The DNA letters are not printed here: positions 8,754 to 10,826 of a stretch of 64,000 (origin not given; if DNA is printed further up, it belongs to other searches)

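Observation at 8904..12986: TonB-dependent receptor directly coupled to a YddA/SbmA/BacA-like fused ABC importer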

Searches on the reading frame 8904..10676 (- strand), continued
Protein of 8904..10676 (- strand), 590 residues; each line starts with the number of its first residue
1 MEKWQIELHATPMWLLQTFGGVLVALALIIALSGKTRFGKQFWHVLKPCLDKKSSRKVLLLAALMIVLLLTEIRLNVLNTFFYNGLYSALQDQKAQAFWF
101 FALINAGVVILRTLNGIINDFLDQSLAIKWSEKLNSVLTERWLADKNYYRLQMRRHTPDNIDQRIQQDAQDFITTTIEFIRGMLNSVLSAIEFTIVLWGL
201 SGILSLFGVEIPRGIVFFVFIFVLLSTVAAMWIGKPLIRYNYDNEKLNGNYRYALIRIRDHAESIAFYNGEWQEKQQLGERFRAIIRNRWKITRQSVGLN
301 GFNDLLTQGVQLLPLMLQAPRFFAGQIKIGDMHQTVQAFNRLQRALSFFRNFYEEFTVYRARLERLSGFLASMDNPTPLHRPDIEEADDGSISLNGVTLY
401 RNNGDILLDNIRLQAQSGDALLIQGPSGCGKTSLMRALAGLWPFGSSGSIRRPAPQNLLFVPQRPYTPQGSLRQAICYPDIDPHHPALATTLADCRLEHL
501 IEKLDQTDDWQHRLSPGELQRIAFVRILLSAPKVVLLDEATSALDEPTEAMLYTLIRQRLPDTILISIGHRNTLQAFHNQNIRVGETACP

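Call 14: find_homologous_proteins(query=window:8904-10676:-, max_evalue=1e-20)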
Query window:8904-10676:- (590 aa): 902 proteins with E <= 1e-20 among 8000 candidates; the best 120 are listed.
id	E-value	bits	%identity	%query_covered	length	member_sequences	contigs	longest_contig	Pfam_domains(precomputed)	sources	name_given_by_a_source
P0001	0.0e+0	1344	100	100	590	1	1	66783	PF06472.21,PF00005.34,PF05992.18,PF13191.13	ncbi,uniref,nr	ncbi:MAG: ABC transporter ATP-binding protein/permease [Neisseria sp.]|uniref:ABC transporter ATP-bi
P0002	0.0e+0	1335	99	100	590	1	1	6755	PF06472.21,PF00005.34,PF05992.18,PF13191.13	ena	-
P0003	0.0e+0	1331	99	100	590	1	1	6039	PF06472.21,PF00005.34,PF05992.18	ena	-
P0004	0.0e+0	1331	99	100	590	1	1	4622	PF06472.21,PF00005.34,PF05992.18,PF13191.13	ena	-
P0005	0.0e+0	1324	99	100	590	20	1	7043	PF06472.21,PF00005.34,PF05992.18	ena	-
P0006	0.0e+0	1178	88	100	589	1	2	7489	PF06472.21,PF00005.34,PF05729.19,PF05992.18,PF13191.13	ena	-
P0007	0.0e+0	1104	80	100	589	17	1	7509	PF06472.21,PF00005.34,PF05992.18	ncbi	-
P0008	0.0e+0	1097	81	100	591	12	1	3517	PF06472.21,PF00005.34,PF05992.18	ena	-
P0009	0.0e+0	1089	79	100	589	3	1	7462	PF06472.21,PF00005.34,PF05992.18,PF13191.13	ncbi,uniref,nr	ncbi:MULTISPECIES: ABC transporter ATP-binding protein/permease [unclassified Neisseria]|uniref:ABC 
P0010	0.0e+0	1069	78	100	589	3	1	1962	PF06472.21,PF00005.34,PF05992.18,PF13191.13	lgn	-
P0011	0.0e+0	1068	78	100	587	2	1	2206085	PF06472.21,PF00005.34,PF05992.18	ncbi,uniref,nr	ncbi:ABC transporter ATP-binding protein/permease [Neisseria leonii]|uniref:ABC transporter ATP-bind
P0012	0.0e+0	1056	79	100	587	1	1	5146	PF06472.21,PF00005.34,PF05992.18,PF13191.13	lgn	-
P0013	0.0e+0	1053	78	100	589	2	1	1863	PF06472.21,PF00005.34,PF05992.18,PF02463.26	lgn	-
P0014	0.0e+0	1039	76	100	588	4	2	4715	PF06472.21,PF00005.34,PF05992.18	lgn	-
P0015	0.0e+0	1023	75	100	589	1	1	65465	PF06472.21,PF00005.34,PF05992.18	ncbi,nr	ncbi:MAG: ABC transporter ATP-binding protein/permease [Neisseria sp.]|nr:ABC transporter ATP-bindin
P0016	0.0e+0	1023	75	100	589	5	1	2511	PF06472.21,PF00005.34,PF05729.19,PF05992.18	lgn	-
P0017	0.0e+0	1020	74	100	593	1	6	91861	PF06472.21,PF00005.34,PF05729.19,PF05992.18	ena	-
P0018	0.0e+0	1019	75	100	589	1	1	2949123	PF06472.21,PF00005.34,PF05992.18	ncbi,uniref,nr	ncbi:ABC transporter ATP-binding protein/permease [Uruburuella testudinis]|uniref:ABC transporter AT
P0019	0.0e+0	1017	75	100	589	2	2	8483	PF06472.21,PF00005.34,PF05992.18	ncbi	-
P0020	0.0e+0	1013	76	99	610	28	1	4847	PF06472.21,PF00005.34,PF05992.18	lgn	-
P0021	0.0e+0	1012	73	100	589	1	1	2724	PF06472.21,PF00005.34,PF05992.18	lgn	-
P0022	0.0e+0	1011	76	99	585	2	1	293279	PF06472.21,PF00005.34,PF05992.18,PF13191.13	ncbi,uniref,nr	ncbi:ABC transporter ATP-binding protein/permease [Neisseria sp. 83E34]|uniref:ABC transporter ATP-b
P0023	0.0e+0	1011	73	100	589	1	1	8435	PF06472.21,PF00005.34,PF05992.18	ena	-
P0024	6.8e-298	1007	74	100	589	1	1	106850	PF06472.21,PF00005.34,PF05992.18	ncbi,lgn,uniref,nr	ncbi:MAG: ABC transporter ATP-binding protein/permease [Neisseria sp.]|uniref:ABC transporter ATP-bi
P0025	2.6e-297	1005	74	100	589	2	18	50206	PF06472.21,PF00005.34,PF05992.18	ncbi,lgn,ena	-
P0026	3.5e-294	995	73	100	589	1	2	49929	PF06472.21,PF00005.34,PF05729.19,PF05992.18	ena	-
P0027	5.3e-293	991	73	99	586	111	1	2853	PF06472.21,PF00005.34,PF05992.18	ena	-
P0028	1.5e-292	989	74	99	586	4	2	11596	PF06472.21,PF00005.34,PF05992.18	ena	-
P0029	2.3e-292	989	74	99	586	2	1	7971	PF06472.21,PF00005.34,PF05992.18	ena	-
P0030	1.4e-291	986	74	99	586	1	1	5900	PF06472.21,PF00005.34,PF05992.18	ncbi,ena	-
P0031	4.5e-290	981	73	99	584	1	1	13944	PF06472.21,PF00005.34,PF05992.18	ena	-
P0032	7.4e-288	974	71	100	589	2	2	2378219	PF06472.21,PF00005.34,PF05992.18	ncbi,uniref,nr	ncbi:hypothetical protein PL75_09630 [Neisseria arctica]|uniref:ABC transporter ATP-binding protein 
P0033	5.6e-286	968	71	100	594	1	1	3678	PF06472.21,PF00005.34,PF05992.18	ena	-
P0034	1.0e-284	963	69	100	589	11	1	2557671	PF06472.21,PF00005.34,PF05992.18,PF02463.26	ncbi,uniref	ncbi:ABC transporter ATP-binding protein/permease [Neisseria sp. CCUG12390]|uniref:ABC transporter A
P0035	2.1e-283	959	71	99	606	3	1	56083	PF06472.21,PF00005.34,PF05992.18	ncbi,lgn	-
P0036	5.4e-283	958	69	100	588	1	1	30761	PF06472.21,PF00005.34,PF05729.19,PF05992.18,PF13191.13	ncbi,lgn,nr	ncbi:MAG: ABC transporter ATP-binding protein/permease [Neisseria sp.]|nr:ABC transporter ATP-bindin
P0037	1.7e-282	956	69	100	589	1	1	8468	PF06472.21,PF00005.34,PF05992.18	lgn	-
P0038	2.8e-282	955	70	99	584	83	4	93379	PF06472.21,PF00005.34,PF05992.18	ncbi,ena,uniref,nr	ncbi:ABC transporter ATP-binding protein/permease [Kingella sp. SNUBH-2017]|uniref:ABC transporter A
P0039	4.5e-281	951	67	100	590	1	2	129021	PF06472.21,PF00005.34,PF05992.18,PF13191.13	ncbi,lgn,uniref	ncbi:ABC transporter ATP-binding protein/permease [Neisseria sp.]|uniref:ABC transporter ATP-binding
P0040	4.5e-281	951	71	99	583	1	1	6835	PF06472.21,PF00005.34,PF05992.18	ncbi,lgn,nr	ncbi:putative ATP-binding cassette transporter [Neisseria sp. HSC-16F19]|nr:ABC transporter ATP-bind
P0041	4.9e-281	951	70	99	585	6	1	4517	PF06472.21,PF00005.34,PF05992.18,PF13191.13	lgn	-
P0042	5.1e-281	951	69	100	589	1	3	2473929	PF06472.21,PF00005.34,PF05992.18,PF13191.13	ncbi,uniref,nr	ncbi:ABC transporter ATP-binding protein/permease [Bergeriella denitrificans]|uniref:ABC transporter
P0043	1.2e-279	947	69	100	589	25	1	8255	PF06472.21,PF00005.34,PF05992.18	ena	-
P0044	2.8e-279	945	69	100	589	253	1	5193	PF06472.21,PF00005.34,PF05992.18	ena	-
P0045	6.7e-278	941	70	99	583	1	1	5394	PF06472.21,PF00005.34,PF05992.18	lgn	-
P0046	1.1e-276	937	69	100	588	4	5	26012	PF06472.21,PF00005.34,PF05729.19,PF05992.18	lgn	-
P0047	2.3e-276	936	69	99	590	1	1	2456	PF06472.21,PF00005.34,PF05992.18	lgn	-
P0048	2.4e-276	936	68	100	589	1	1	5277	PF06472.21,PF00005.34,PF05992.18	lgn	-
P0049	3.9e-276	935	69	100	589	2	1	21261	PF06472.21,PF00005.34,PF05992.18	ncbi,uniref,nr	ncbi:putative ATP-binding cassette transporter [Neisseria perflava]|uniref:ABC transporter ATP-bindi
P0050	4.7e-276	935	68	100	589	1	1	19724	PF06472.21,PF00005.34,PF05992.18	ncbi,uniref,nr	ncbi:ABC transporter ATP-binding protein/permease [Neisseria iguanae]|uniref:ABC transporter permeas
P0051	2.4e-275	932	70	99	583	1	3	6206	PF06472.21,PF00005.34,PF05729.19,PF05992.18,PF13191.13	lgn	-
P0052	1.8e-274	929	67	100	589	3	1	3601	PF06472.21,PF00005.34,PF05992.18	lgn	-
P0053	4.1e-274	928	68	100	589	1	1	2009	PF06472.21,PF00005.34,PF05992.18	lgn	-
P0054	3.2e-273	925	68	100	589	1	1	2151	PF06472.21,PF00005.34,PF05992.18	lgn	-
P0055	3.7e-273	925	68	99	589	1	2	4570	PF06472.21,PF00005.34,PF05992.18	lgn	-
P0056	7.1e-273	924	68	100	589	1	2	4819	PF06472.21,PF00005.34,PF05992.18,PF02463.26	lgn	-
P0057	9.7e-273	924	80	84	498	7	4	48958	PF06472.21,PF00005.34,PF05992.18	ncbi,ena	-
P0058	1.3e-272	923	67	100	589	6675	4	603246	PF06472.21,PF00005.34,PF05729.19,PF05992.18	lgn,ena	-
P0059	2.4e-272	922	68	100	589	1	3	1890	PF06472.21,PF00005.34,PF05992.18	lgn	-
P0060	5.4e-272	921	68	100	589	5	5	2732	PF06472.21,PF00005.34,PF05992.18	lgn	-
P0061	1.3e-271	920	67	99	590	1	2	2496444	PF06472.21,PF00005.34,PF05992.18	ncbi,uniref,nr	ncbi:ABC transporter ATP-binding protein/permease [Neisseria chenwenguii]|uniref:ABC transporter per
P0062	4.0e-271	918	66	100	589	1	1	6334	PF06472.21,PF00005.34,PF05992.18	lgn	-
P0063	2.6e-270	916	66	99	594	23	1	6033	PF06472.21,PF00005.34,PF05992.18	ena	-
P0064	1.3e-269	913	68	100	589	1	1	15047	PF06472.21,PF00005.34,PF05992.18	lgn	-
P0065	7.1e-269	911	67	100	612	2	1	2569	PF06472.21,PF00005.34,PF05992.18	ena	-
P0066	8.4e-269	911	67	99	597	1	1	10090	PF06472.21,PF00005.34,PF05992.18,PF13191.13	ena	-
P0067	2.6e-268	909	67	99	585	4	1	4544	PF06472.21,PF00005.34,PF05729.19,PF05992.18,PF13191.13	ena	-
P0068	2.8e-267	906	74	90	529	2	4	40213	PF06472.21,PF00005.34,PF05992.18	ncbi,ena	-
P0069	2.8e-267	906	66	99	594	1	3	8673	PF06472.21,PF00005.34,PF05992.18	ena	-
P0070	4.0e-267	905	65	99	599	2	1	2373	PF06472.21,PF00005.34,PF05992.18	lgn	-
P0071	9.8e-267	904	65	99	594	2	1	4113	PF06472.21,PF00005.34,PF05992.18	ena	-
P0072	2.1e-266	903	65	99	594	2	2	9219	PF06472.21,PF00005.34,PF05992.18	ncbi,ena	-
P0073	8.6e-266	901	66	100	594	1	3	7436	PF06472.21,PF00005.34,PF05992.18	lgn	-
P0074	1.9e-265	900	66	99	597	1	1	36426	PF06472.21,PF00005.34,PF05992.18,PF13191.13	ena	-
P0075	3.0e-265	899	66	100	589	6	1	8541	PF06472.21,PF00005.34,PF05992.18,PF02463.26,PF13191.13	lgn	-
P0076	7.7e-265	898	65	99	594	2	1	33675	PF06472.21,PF00005.34,PF05992.18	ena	-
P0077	7.8e-265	898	67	99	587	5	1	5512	PF06472.21,PF00005.34,PF05992.18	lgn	-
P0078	2.0e-264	896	67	100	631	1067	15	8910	PF06472.21,PF00005.34,PF05992.18,PF13191.13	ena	-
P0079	3.1e-264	896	66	100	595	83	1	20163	PF06472.21,PF00005.34,PF05992.18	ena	-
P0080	5.7e-264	895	66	100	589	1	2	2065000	PF06472.21,PF00005.34,PF05992.18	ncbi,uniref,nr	ncbi:ABC transporter ATP-binding protein/permease [Neisseria sp. ZJ106]|uniref:ABC transporter ATP-b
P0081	1.5e-263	893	65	100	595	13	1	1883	PF06472.21,PF00005.34,PF05992.18,PF02463.26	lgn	-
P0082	2.5e-263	893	65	100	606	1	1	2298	PF06472.21,PF00005.34,PF05992.18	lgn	-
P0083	3.3e-263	892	65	100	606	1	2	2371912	PF06472.21,PF00005.34,PF05992.18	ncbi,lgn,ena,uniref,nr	ncbi:ABC transporter, ATP-binding protein [Neisseria sp. oral taxon 020 str. F0370]|uniref:ABC trans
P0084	3.5e-263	892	65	100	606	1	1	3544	PF06472.21,PF00005.34,PF05992.18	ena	-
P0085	3.8e-263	892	65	99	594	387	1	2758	PF06472.21,PF00005.34,PF05992.18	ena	-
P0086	1.9e-262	890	65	100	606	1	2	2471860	PF06472.21,PF00005.34,PF05992.18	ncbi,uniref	ncbi:ABC transporter ATP-binding protein/permease [Neisseria sp. 23W00296]|uniref:ABC transporter AT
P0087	5.3e-262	888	65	99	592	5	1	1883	PF06472.21,PF00005.34,PF05992.18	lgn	-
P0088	1.3e-261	887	66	99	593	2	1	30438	PF06472.21,PF00005.34,PF05992.18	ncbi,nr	ncbi:MAG: ABC transporter ATP-binding protein/permease [Neisseria sp.]|nr:ABC transporter ATP-bindin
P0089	2.7e-261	886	65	99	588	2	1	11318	PF06472.21,PF00005.34,PF05729.19,PF05992.18,PF02463.26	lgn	-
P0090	3.3e-261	886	70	92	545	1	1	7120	PF06472.21,PF00005.34,PF05992.18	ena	-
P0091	4.4e-261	885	66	99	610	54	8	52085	PF06472.21,PF00005.34,PF05992.18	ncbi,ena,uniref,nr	ncbi:ABC transporter ATP-binding protein/permease [Neisseria bacilliformis]|uniref:ABC transporter A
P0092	4.9e-261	885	70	92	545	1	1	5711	PF06472.21,PF00005.34,PF05992.18,PF02463.26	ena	-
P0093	7.7e-261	884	70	92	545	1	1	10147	PF06472.21,PF00005.34,PF05992.18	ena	-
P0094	7.8e-261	884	65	99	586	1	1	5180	PF06472.21,PF00005.34,PF05992.18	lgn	-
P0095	1.6e-260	883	70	92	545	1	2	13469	PF06472.21,PF00005.34,PF05992.18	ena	-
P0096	7.8e-260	881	65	99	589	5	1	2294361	PF06472.21,PF00005.34,PF05992.18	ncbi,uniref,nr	ncbi:ABC transporter ATP-binding protein/permease [Wielerella bovis]|uniref:ABC transporter ATP-bind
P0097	1.5e-259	880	65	100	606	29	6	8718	PF06472.21,PF00005.34,PF05992.18,PF13191.13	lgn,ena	-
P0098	1.8e-259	880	64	100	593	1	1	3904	PF06472.21,PF00005.34,PF05992.18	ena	-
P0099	2.1e-258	876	64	99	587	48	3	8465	PF06472.21,PF00005.34,PF05992.18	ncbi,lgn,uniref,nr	ncbi:ABC transporter ATP-binding protein/permease [Kingella kingae]|uniref:ABC transporter ATP-bindi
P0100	9.8e-258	874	65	99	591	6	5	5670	PF06472.21,PF00005.34,PF05992.18,PF13191.13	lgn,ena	-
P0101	9.9e-258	874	64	100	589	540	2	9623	PF06472.21,PF00005.34,PF05992.18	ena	-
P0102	1.4e-257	874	64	100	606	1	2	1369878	PF06472.21,PF00005.34,PF05992.18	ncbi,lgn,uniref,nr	ncbi:CDS102 [Kingella potus]|uniref:CDS102 n=1 Tax=Kingella potus TaxID=265175 RepID=A0A377QZK8_9NEI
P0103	3.3e-257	872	65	99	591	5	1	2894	PF06472.21,PF00005.34,PF05992.18,PF13191.13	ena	-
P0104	2.0e-256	870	63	100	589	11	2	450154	PF06472.21,PF00005.34,PF05729.19,PF05992.18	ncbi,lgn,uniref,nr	ncbi:ABC transporter ATP-binding protein/permease [Kingella negevensis]|uniref:Vitamin B12 transport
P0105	2.7e-256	869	65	99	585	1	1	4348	PF06472.21,PF00005.34,PF05992.18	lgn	-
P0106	3.4e-256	869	65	99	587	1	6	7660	PF06472.21,PF00005.34,PF05992.18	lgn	-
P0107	3.6e-256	869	65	99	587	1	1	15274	PF06472.21,PF00005.34,PF05992.18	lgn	-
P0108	4.7e-256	869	63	99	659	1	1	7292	PF06472.21,PF00005.34,PF05992.18,PF13191.13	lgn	-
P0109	7.4e-256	868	63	99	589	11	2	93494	PF06472.21,PF00005.34,PF05992.18,PF13191.13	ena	-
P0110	1.1e-255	867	61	99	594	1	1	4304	PF06472.21,PF00005.34,PF05992.18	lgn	-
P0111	7.3e-255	865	65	98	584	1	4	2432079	PF06472.21,PF00005.34,PF05729.19,PF05992.18,PF13191.13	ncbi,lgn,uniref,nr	ncbi:ABC transporter ATP-binding protein/permease [Alysiella filiformis]|uniref:Putative ATP-binding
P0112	1.8e-254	863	62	100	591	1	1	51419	PF06472.21,PF00005.34,PF05992.18,PF13191.13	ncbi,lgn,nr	ncbi:MAG: ABC transporter ATP-binding protein/permease [Eikenella sp.]|nr:ABC transporter ATP-bindin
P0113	2.6e-254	863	63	100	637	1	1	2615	PF06472.21,PF00005.34,PF05992.18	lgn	-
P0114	2.9e-254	863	63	99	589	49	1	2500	PF06472.21,PF00005.34,PF05992.18,PF13191.13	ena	-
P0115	4.0e-253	859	64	99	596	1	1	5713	PF06472.21,PF00005.34,PF05992.18,PF13191.13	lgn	-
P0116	1.4e-252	857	62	100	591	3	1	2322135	PF06472.21,PF00005.34,PF05992.18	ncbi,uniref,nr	ncbi:ABC transporter ATP-binding protein/permease [Neisseria shayeganii]|uniref:ABC superfamily ATP 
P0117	5.4e-252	855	64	99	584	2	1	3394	PF06472.21,PF00005.34,PF05992.18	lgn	-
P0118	8.9e-252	855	62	100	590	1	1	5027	PF06472.21,PF00005.34,PF05992.18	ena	-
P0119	9.3e-252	855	64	99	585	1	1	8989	PF06472.21,PF00005.34,PF05992.18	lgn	-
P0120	1.5e-250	851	61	100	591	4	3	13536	PF06472.21,PF00005.34,PF05992.18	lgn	-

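Call 20: find_related_loci(query=window:8904-10676:-, collection=genome_contigs, flank=10000)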
Query window:8904-10676:- (590 aa) in genome_contigs; peptide patterns used: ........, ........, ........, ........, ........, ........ (x = any residue, [..] = any of these).
155 stretches matched a pattern; 135 encode a relative of the query (tblastn E <= 1e-3); the best 80 are kept; 79 distinct loci.
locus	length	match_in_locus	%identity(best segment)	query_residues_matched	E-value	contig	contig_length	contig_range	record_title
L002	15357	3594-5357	80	1-589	0e+0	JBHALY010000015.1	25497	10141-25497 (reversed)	MAG: Neisseria dentiae isolate D-37_MAG_40 D-37__4572, whole genome shotgun sequence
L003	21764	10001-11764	79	1-589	0e+0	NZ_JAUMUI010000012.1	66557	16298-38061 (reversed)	MAG: Neisseria sp. isolate S11M_Sa_24 NODE_102_length_66557_cov_16.969429, whole genome shotgun sequence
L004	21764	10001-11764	79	1-589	0e+0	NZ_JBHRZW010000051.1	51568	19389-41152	Neisseria musculi strain CCUG 68283 platanus_K_default_51, whole genome shotgun sequence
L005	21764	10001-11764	75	1-589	0e+0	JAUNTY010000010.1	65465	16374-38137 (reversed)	MAG: Neisseria sp. isolate S5R_Sa_39 NODE_188_length_65465_cov_98.777129, whole genome shotgun sequence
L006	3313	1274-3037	74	1-589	0e+0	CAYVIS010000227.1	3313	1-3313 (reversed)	MAG TPA_asm: uncultured Neisseria sp. isolate binchicken_co35_246 genome assembly, contig: NODE_33333_length_3313_cov_18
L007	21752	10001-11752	73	1-585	0e+0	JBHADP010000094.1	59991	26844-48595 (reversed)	MAG: Neisseria sp. isolate Meta-D_MAG_60 Meta-D__208756, whole genome shotgun sequence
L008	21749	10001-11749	76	1-584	0e+0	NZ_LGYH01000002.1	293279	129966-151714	Neisseria sp. 83E34 contig_2, whole genome shotgun sequence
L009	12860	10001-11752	71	1-585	0e+0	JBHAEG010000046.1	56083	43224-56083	MAG: Moraxellaceae bacterium isolate Meta-D_MAG_32 Meta-D__248483, whole genome shotgun sequence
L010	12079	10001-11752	70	1-585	0e+0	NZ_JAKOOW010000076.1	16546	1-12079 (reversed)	Kingella pumchi strain CICC 24913 NMDC70033523_76, whole genome shotgun sequence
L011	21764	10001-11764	69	1-589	0e+0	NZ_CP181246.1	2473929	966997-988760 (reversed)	Bergeriella denitrificans strain DSM 17675 chromosome, complete genome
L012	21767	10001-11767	67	1-589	0e+0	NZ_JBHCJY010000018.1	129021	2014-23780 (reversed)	MAG: Neisseria sp. isolate Z2-81_MAG_16 Z2-81__19101, whole genome shotgun sequence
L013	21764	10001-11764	67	1-589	0e+0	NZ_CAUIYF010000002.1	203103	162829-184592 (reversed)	Neisseria uirgultaei isolate 641c14d0-ed1b-11e5-bc69-3c4a9275d6c6 20087_5#28_A193539_NODE_43_COV_16.277821, whole genome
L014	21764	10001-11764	67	1-589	0e+0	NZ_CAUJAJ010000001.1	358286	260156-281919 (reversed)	Neisseria viridiae isolate M_448-sc-2011-12-13T12:42:00Z-1324694 NODE_121_length_358214_cov_38.010975, whole genome shot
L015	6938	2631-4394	67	1-589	0e+0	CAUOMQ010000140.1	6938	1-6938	MAG TPA_asm: uncultured Neisseria sp. isolate SRR11085298_bin.13_MetaWRAP_v1.3_MAG genome assembly, contig: ERZ14207233.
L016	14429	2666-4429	67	1-589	0e+0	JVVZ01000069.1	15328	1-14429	Neisseria meningitidis strain 1273_NMEN 277_15328_211946, whole genome shotgun sequence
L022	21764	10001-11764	67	1-589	0e+0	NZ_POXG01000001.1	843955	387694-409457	Neisseria sicca strain C2010005502 C2010005502_S29_ctg_3132, whole genome shotgun sequence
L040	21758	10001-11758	64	1-589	0e+0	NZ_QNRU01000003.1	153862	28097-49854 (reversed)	Neisseria gonorrhoeae strain DSM 9188 Ga0244522_103, whole genome shotgun sequence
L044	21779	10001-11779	59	1-588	0e+0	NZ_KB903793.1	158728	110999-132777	Moraxella boevrei DSM 14165 A3G3DRAFT_scaffold_3.4, whole genome shotgun sequence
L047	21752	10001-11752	55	1-585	0e+0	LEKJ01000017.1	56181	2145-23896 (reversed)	Pasteurellaceae bacterium LFhippo2 contig_1_2, whole genome shotgun sequence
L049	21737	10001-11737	54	4-584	0e+0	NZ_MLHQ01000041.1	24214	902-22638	Rodentibacter myodis strain Ac151 contig_41, whole genome shotgun sequence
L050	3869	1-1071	74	227-584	0e+0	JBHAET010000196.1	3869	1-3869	MAG: Neisseriaceae bacterium isolate Meta-D_MAG_155 Meta-D__273310, whole genome shotgun sequence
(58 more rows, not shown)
